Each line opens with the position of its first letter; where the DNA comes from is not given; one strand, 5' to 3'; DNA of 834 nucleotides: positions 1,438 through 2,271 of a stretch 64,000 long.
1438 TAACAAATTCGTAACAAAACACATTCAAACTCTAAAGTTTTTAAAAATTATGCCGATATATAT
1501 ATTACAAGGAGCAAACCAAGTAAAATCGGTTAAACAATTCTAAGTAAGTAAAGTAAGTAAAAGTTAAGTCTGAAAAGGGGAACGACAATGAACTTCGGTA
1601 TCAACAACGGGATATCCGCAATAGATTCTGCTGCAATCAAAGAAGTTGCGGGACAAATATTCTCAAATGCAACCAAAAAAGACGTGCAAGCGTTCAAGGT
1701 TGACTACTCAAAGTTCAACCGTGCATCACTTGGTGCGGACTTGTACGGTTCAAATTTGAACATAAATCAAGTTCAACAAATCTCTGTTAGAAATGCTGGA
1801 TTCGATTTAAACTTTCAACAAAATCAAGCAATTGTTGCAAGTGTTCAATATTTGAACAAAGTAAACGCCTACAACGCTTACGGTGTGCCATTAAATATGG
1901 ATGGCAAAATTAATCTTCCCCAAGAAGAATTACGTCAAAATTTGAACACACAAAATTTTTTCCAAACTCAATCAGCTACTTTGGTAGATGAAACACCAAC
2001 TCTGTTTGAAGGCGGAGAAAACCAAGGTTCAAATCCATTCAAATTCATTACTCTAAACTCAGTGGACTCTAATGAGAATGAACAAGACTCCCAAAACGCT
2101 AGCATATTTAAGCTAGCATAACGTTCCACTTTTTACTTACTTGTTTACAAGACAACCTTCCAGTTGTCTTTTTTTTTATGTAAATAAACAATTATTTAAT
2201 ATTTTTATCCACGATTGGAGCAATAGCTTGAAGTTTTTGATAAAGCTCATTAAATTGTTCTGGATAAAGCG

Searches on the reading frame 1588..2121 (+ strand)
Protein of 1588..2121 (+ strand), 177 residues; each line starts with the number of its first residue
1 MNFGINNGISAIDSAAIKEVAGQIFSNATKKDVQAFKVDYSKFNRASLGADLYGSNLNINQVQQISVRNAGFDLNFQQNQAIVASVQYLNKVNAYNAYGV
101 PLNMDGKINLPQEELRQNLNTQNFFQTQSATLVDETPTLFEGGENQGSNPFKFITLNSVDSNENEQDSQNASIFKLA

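Call 11: search_protein_families(library=pfam, proteins=[window:1588-2121:+])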
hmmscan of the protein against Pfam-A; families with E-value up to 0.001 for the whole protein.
window:1588-2121:+ (177 aa): 0 families

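Call 61: find_encoding_contigs(protein=window:1588-2121:+, flank=3000, max_places=10)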
Protein window:1588-2121:+ (177 aa): no gene with exactly this product is on record in the collection.
